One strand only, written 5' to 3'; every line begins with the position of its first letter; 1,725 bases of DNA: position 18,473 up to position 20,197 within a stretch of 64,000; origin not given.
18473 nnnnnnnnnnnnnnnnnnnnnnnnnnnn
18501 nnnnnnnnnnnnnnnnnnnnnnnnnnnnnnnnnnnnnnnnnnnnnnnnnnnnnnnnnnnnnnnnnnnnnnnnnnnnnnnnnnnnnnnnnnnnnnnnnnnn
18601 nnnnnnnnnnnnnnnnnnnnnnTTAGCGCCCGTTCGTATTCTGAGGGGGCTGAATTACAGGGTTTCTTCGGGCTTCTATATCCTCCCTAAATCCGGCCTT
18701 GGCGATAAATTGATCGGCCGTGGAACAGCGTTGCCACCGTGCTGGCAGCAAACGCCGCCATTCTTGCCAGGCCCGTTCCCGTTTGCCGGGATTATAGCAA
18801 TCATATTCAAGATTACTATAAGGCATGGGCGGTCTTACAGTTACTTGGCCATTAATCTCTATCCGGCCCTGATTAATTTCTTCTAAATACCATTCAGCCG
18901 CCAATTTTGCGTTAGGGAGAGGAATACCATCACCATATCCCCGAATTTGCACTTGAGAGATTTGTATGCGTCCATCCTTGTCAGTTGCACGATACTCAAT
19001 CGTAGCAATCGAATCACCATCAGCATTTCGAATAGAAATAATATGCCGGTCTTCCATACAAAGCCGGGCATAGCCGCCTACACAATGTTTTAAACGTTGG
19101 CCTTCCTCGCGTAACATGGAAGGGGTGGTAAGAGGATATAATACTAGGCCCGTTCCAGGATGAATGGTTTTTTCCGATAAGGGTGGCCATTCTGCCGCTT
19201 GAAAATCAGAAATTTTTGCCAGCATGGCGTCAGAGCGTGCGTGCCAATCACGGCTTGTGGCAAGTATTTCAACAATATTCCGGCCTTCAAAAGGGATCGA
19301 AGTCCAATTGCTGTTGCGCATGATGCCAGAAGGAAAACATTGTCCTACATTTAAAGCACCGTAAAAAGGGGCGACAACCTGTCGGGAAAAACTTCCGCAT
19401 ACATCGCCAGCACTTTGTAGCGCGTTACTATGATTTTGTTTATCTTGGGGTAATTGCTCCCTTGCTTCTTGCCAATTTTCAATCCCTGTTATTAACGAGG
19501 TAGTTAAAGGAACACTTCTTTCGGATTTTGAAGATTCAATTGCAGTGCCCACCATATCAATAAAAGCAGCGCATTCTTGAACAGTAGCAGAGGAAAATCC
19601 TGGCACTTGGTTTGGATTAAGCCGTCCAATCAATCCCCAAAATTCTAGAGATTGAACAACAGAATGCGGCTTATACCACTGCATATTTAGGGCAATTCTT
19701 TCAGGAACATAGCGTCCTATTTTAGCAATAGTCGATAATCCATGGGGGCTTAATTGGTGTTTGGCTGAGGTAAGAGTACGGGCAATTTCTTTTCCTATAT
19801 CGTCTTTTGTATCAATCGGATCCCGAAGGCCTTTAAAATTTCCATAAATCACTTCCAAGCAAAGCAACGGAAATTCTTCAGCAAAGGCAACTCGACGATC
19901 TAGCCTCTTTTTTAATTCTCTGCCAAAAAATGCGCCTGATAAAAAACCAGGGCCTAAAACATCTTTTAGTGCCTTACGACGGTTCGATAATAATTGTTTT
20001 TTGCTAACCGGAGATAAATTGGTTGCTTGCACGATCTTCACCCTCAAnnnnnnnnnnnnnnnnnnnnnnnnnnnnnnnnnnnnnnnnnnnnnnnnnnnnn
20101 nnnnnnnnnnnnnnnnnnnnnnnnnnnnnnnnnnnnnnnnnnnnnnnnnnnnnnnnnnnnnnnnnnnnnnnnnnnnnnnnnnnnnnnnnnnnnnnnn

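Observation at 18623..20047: A foreign 474-aa gene splits the glycine-cleavage operon, with a possible PcfJ-like C-terminal domain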

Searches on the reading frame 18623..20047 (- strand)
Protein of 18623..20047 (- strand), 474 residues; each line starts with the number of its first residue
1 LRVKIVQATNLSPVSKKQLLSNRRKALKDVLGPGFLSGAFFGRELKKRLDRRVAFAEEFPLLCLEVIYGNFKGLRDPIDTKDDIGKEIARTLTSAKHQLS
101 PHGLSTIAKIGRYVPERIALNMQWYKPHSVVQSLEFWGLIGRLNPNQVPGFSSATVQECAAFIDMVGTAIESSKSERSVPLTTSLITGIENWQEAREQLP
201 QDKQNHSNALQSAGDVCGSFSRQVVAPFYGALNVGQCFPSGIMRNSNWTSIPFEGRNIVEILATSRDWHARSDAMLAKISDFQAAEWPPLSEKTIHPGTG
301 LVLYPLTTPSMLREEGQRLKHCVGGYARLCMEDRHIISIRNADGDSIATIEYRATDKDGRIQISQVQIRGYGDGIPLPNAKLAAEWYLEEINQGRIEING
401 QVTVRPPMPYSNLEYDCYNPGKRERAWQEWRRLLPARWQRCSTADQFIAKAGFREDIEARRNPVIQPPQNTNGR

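Call 3: search_protein_families(library=pfam, proteins=[window:18623-20047:-], max_evalue=1)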
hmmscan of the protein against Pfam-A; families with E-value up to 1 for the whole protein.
window:18623-20047:- (474 aa): 1 family
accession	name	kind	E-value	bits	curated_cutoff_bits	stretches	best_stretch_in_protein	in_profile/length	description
PF14284.11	PcfJ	-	1.1e-07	32.3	25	1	299-356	64-124/147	PcfJ-like protein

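Call 4: search_protein_families(library=ncbifam, proteins=[window:18623-20047:-], max_evalue=0.01)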
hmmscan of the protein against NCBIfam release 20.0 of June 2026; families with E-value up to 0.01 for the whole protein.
window:18623-20047:- (474 aa): 0 families

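Call 5: find_encoding_contigs(protein=window:18623-20047:-, flank=10000, max_places=10)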
Protein window:18623-20047:- (474 aa): no gene with exactly this product is on record in the collection.

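Call 6: find_homologous_proteins(query=window:18623-20047:-, max_evalue=0.001)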
Query window:18623-20047:- (474 aa): 4 proteins with E <= 0.001 among 6147 candidates.
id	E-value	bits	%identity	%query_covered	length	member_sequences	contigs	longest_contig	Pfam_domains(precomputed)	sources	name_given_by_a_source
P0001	0.0e+0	1086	100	99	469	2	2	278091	PF14284.12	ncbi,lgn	ncbi:MAG: PcfJ domain-containing protein [Dongiaceae bacterium]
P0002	3.7e-12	64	25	80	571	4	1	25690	-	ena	-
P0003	7.0e-10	56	28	38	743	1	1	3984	PF14284.12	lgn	-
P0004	4.2e-7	47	28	32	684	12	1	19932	PF14284.12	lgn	-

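Call 7: find_encoding_contigs(protein=P0001, flank=10000, max_places=6)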
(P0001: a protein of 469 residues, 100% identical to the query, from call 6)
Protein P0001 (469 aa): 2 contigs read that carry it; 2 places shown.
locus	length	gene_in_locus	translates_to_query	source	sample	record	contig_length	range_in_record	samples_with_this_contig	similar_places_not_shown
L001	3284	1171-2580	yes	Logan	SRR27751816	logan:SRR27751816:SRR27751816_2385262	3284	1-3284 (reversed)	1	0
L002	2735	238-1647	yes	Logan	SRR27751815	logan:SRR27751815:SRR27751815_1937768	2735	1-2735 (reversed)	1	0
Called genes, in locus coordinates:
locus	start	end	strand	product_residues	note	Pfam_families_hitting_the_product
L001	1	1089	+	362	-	?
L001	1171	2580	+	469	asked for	PF14284:PcfJ (weak)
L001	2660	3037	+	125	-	PF01597:GCV_H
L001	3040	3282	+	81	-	?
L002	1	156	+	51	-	?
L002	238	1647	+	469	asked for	PF14284:PcfJ (weak)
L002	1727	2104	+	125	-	PF01597:GCV_H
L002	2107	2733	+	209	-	?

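Call 8: find_encoding_contigs(protein=P0002, flank=10000, max_places=6)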
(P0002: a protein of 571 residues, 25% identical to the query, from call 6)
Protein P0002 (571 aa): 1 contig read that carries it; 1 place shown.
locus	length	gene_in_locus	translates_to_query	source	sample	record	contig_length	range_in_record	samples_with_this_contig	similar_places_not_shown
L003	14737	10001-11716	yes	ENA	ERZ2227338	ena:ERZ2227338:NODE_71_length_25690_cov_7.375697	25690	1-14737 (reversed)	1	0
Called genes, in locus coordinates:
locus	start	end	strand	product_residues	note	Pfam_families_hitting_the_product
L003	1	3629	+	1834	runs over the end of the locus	PF06594:HCBP_related (faint), PF26745:SPM, PF22783:BapA_N (faint), PF00353:HemolysinCabind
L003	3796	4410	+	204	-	-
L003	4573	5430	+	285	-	-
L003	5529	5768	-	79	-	-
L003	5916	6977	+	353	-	-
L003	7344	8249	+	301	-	-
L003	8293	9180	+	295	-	-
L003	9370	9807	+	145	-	-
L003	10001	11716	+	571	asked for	-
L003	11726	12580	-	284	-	-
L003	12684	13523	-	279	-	-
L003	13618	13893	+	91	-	-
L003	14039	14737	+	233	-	?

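Call 26: find_homologous_proteins(query=A1, max_evalue=0.001)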
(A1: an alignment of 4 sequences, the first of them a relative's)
Query A1 (4 sequences) (469 aa, profile of the alignment): 10 proteins with E <= 0.001 among 8000 candidates.
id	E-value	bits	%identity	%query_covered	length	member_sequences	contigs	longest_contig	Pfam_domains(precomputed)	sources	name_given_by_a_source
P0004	2.8e-257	874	28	32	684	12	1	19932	PF14284.12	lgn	-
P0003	1.5e-190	653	28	39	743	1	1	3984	PF14284.12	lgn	-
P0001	3.4e-160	553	100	100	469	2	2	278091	PF14284.12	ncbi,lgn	ncbi:MAG: PcfJ domain-containing protein [Dongiaceae bacterium]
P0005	7.0e-19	86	29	52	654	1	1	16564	-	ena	-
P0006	1.1e-17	82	31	31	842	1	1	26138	PF14284.12,PF13606.13,PF13857.13,PF23745.2,PF12796.14,PF00023.37,PF13637.13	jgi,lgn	-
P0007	4.2e-9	54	46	9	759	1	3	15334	PF14284.12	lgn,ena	-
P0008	1.8e-8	52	40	14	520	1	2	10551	PF14284.12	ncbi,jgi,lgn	-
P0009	3.1e-5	41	33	16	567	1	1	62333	PF14284.12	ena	-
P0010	2.8e-4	38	30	24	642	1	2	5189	PF14284.12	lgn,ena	-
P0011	4.6e-4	37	43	9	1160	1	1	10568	PF14284.12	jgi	-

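Call 30: search_solved_structures(query=window:18623-20047:-, max_evalue=10)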
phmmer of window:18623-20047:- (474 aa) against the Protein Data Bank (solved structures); distinct sequences matched with E-value up to 10: 0.

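Call 37: search_protein_representatives(alignment_id=A1)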
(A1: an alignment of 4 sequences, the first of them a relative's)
Query: 4 sequences, 621 profile positions. Proteins with E-value up to 0.001 (for the whole library): 8902; up to 1e-10: 2036; up to 1e-30: 100. The best 150 are listed.
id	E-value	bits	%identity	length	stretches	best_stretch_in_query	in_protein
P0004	8.9e-258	873.6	-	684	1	1-621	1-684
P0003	4.9e-191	653.1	-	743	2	297-617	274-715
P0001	1.1e-160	552.9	-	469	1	166-598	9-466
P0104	1.9e-118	413.4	-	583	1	9-520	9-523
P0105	1.5e-66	241.9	-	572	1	11-514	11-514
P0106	1.0e-59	219.4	-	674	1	23-559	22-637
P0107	7.6e-53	196.7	-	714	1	176-613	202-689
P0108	2.7e-52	194.8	-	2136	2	352-532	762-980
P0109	2.1e-49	185.3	-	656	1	42-558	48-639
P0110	3.5e-48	181.3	-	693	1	45-596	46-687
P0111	2.2e-46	175.3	-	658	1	39-530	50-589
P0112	2.4e-46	175.2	-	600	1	41-520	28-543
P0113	2.4e-46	175.2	-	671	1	32-591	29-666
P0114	4.7e-46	174.2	-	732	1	176-606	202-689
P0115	1.0e-42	163.2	-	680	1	177-558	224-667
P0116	1.8e-42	162.4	-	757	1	176-592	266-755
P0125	1.0e-38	150.0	-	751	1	169-598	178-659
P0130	2.0e-38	149.0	-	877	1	174-584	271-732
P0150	6.0e-35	137.5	-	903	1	182-590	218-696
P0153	9.3e-35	136.9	-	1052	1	331-553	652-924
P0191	2.9e-31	125.4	-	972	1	323-543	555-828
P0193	4.8e-31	124.6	-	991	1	176-558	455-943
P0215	5.9e-30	121.0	-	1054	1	319-553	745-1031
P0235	2.2e-28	115.9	-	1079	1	177-586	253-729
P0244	7.1e-28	114.2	-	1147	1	346-559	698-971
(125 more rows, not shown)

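Call 38: list_cluster_members(proteins=[P0104, P0105, P0106, P0107, P0108, P0109, P0110, P0111, P0112, P0113])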
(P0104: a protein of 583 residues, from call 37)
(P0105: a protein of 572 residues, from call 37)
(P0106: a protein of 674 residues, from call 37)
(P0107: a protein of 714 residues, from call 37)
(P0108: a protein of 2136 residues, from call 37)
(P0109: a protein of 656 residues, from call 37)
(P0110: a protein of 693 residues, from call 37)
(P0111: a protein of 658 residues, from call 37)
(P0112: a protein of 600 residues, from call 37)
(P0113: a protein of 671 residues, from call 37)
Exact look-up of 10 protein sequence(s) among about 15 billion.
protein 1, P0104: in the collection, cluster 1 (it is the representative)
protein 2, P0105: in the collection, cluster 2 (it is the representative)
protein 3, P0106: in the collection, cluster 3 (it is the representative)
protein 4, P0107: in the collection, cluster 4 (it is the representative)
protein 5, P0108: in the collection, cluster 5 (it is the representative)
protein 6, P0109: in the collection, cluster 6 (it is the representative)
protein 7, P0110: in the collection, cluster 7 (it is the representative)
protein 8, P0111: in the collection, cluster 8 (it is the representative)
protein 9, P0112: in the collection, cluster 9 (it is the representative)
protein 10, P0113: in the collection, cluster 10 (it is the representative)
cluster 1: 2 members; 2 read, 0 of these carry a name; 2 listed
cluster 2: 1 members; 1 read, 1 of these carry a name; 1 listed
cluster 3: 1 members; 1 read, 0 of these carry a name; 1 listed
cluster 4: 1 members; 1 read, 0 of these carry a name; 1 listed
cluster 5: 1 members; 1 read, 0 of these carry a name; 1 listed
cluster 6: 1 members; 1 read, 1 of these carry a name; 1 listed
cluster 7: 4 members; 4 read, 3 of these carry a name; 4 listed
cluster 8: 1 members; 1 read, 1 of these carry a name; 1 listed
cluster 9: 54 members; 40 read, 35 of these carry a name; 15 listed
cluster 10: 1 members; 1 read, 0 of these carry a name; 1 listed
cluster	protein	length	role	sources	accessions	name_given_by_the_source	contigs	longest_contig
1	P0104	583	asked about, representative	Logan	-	-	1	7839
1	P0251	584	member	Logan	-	-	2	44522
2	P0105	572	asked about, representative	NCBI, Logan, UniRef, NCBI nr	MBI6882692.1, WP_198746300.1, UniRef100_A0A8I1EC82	hypothetical protein [Pseudomonas putida] | Uncharacterized protein n=1 Tax=Pseudomonas putida TaxID=303 RepID=A0A8I1EC82_PSEPU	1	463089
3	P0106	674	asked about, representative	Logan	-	-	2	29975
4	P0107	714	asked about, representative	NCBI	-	-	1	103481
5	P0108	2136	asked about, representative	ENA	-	-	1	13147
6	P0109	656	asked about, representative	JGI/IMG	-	hypothetical protein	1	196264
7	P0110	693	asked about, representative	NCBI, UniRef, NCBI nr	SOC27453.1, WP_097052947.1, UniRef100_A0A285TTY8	hypothetical protein [Thalassospira xiamenensis] | Uncharacterized protein n=1 Tax=Thalassospira xiamenensis TaxID=220697 ...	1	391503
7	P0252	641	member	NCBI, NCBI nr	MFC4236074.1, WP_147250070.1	hypothetical protein ACFOY8_12585 [Thalassospira xianhensis] | hypothetical protein [Thalassospira xianhensis]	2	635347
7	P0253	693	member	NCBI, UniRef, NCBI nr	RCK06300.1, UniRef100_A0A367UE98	hypothetical protein TH5_08845 [Thalassospira xianhensis MCCC 1A02616] | Uncharacterized protein n=2 Tax=Thalassospira xianhensis TaxID=478503 ...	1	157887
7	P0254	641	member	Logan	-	-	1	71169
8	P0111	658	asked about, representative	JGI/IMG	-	hypothetical protein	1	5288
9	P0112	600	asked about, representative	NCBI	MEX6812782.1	PcfJ domain-containing protein [Pseudomonas aeruginosa]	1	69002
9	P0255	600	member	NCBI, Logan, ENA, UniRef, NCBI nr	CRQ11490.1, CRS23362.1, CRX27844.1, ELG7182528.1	PcfJ domain-containing protein [Pseudomonas aeruginosa] | Uncharacterized protein n=2 Tax=Pseudomonas aeruginosa TaxID=287 RepID=A0A9P1RDZ2_PSEAI | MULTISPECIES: PcfJ domain-containing protein [Pseudomonas]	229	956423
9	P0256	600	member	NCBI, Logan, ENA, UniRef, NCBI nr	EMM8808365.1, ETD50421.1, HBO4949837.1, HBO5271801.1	PcfJ domain-containing protein [Pseudomonas aeruginosa] | PcfJ domain-containing protein n=1 Tax=Pseudomonas aeruginosa TaxID=287 ...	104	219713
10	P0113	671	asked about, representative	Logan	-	-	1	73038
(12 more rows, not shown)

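Call 40: search_dna_similar(query=window:18626-20047:-, collection=plasmids, mode=protein, max_evalue=0.001, max_rows=25)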
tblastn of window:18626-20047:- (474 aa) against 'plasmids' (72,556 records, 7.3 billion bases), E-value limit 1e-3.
Records with a match: 25; places in all: 30; records where one place covers at least 80% of the query: 1.
Best place of each record, by identity: <60% 25.
By first word of the organism name: Pseudomonas 16; Bosea 2; Alteromonas 2; Skermanella 1; Methylorubrum 1; Sphingobium 1; Sphingopyxis 1; Rhizorhabdus 1.
By predicted mobility (MOB-suite, as given by PLSDB): non-mobilizable 21; conjugative 3; mobilizable 1.
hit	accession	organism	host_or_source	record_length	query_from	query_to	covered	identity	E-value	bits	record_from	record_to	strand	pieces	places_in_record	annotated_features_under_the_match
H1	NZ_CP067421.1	Skermanella sp. TT6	Homo sapiens,single cell,skin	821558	50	435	81%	23.6%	1e-10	72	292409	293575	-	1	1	hypothetical protein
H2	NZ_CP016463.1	Bosea sp. RAC05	Microbial isolate,Algal phycosphere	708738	180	445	56%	26.2%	7e-10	69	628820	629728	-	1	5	hypothetical protein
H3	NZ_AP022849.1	Bosea sp. ANAM02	Callyspongia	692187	215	434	46%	27.1%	1e-4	53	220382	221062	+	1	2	PcfJ domain-containing protein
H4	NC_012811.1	Methylorubrum extorquens AM1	-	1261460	261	455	41%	29.1%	1e-7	62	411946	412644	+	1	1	none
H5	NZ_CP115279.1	Pseudomonas aeruginosa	Homo sapiens,culture samples from human ...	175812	232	398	35%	31.5%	1e-13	81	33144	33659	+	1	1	PcfJ domain-containing protein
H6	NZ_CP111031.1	Pseudomonas aeruginosa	Homo sapiens,sputum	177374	232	398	35%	31.5%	1e-13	81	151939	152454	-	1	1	PcfJ domain-containing protein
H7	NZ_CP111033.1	Pseudomonas aeruginosa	Homo sapiens,sputum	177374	232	398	35%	31.5%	1e-13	81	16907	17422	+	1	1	PcfJ domain-containing protein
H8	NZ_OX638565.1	Pseudomonas aeruginosa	Homo sapiens,urine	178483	232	398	35%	31.5%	1e-13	81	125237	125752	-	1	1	PcfJ domain-containing protein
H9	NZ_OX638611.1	Pseudomonas aeruginosa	Homo sapiens,throat culture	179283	232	398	35%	31.5%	1e-13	81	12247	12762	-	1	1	PcfJ domain-containing protein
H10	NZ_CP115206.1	Pseudomonas aeruginosa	Homo sapiens,culture samples from human ...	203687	232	398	35%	31.5%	1e-13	81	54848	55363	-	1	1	PcfJ domain-containing protein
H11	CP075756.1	Pseudomonas aeruginosa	Homo sapiens,Cell culture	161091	232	398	35%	31.5%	1e-13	81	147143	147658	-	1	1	PcfJ domain-containing protein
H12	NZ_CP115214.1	Pseudomonas aeruginosa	Homo sapiens,culture samples from human ...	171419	232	398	35%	31.5%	1e-13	81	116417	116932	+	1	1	PcfJ domain-containing protein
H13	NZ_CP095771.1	Pseudomonas aeruginosa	Homo sapiens,collection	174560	232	398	35%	31.5%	1e-13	81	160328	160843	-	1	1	PcfJ domain-containing protein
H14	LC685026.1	Pseudomonas aeruginosa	-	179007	232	398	35%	31.5%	1e-13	81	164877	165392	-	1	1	hypothetical protein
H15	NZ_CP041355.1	Pseudomonas aeruginosa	urinary tract infection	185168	232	398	35%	31.5%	1e-13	81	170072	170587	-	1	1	PcfJ domain-containing protein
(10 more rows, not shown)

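Call 41: search_dna_similar(query=window:18626-20047:-, collection=phages, mode=protein, max_evalue=0.001, max_rows=25)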
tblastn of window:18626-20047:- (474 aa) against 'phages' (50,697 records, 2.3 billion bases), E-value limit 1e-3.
No match.

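Call 42: get_annotated_region(hit=H1, flank=8000)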
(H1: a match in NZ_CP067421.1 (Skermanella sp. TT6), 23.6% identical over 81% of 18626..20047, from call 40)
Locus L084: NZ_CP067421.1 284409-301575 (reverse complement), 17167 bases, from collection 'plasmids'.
description: Skermanella sp. TT6 plasmid pTT6-1, complete sequence
organism: Skermanella sp. TT6 (NCBI taxid 2775420)
taxonomy: Bacteria; Pseudomonadota; Alphaproteobacteria; Rhodospirillales; Azospirillaceae; Skermanella; Skermanella sp. TT6
host: -; source: Homo sapiens,single cell,skin; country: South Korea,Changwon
typing (MOB-suite, as given by PLSDB): mobilizable; relaxase MOBP
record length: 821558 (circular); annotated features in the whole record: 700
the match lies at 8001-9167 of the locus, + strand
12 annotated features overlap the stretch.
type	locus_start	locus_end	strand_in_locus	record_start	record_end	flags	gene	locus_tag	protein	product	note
CDS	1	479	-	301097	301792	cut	-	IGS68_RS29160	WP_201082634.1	IS6 family transposase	-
CDS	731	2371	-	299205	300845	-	-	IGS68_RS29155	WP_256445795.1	ISL3 family transposase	-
CDS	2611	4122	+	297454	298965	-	istA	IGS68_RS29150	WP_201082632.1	IS21 family transposase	-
CDS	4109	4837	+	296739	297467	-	istB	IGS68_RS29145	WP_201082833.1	IS21-like element helper ATPase IstB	-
CDS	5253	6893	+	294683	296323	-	-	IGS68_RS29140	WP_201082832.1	ISL3 family transposase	-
CDS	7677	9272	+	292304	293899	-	-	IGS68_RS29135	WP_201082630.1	hypothetical protein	-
CDS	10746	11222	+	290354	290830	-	-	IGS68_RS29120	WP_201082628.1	CYTH domain-containing protein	-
CDS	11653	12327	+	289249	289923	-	-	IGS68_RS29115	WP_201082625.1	response regulator transcription factor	GO:0000160 - phosphorelay signal transduction system [Evidence IEA]; GO:0006355 - regulation of DNA-templated ...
CDS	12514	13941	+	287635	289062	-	-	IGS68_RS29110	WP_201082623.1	HAMP domain-containing sensor histidine kinase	GO:0007165 - signal transduction [Evidence IEA]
CDS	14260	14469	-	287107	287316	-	-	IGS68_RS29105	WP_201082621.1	CDGSH iron-sulfur domain-containing protein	-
CDS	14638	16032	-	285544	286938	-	-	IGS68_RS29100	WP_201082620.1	cytochrome P450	-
CDS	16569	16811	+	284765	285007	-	-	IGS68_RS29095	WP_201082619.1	hypothetical protein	-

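Call 43: get_annotated_region(hit=H5, flank=8000)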
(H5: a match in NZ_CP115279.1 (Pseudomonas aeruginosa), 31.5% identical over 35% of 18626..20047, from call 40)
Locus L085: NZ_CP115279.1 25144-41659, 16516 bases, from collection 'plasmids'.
description: Pseudomonas aeruginosa strain F011 plasmid pF011, complete sequence
organism: Pseudomonas aeruginosa (NCBI taxid 287)
taxonomy: Bacteria; Pseudomonadota; Gammaproteobacteria; Pseudomonadales; Pseudomonadaceae; Pseudomonas; Pseudomonas aeruginosa
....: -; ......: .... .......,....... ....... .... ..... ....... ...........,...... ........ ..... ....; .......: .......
typing (MOB-suite, as given by PLSDB): non-mobilizable
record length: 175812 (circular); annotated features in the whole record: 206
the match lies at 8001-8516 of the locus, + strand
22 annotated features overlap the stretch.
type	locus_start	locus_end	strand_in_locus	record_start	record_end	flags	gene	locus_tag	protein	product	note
CDS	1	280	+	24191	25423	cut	-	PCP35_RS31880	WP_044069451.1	site-specific DNA-methyltransferase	GO:0006306 - DNA methylation [Evidence IEA]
CDS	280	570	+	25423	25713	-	-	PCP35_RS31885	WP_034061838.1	hypothetical protein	-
CDS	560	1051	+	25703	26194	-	-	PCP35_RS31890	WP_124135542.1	hypothetical protein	-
CDS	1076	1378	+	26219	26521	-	-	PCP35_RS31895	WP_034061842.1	hypothetical protein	-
CDS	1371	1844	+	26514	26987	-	-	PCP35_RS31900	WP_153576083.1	hypothetical protein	-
CDS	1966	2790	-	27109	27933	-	-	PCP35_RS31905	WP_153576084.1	hypothetical protein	-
CDS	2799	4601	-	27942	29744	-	-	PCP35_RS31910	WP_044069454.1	hypothetical protein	-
CDS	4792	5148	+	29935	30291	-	-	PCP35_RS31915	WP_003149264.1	hypothetical protein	-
CDS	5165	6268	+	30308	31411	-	-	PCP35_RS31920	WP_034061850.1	hypothetical protein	-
CDS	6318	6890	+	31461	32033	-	-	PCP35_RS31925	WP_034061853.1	hypothetical protein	-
CDS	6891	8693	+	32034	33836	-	-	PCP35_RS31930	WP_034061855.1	PcfJ domain-containing protein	-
CDS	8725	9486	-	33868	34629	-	-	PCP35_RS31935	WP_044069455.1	hypothetical protein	-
CDS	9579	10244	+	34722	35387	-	-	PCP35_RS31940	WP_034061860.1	hypothetical protein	-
CDS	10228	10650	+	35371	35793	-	-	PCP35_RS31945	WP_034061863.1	hypothetical protein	-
CDS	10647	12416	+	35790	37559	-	-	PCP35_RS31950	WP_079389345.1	DEAD/DEAH box helicase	-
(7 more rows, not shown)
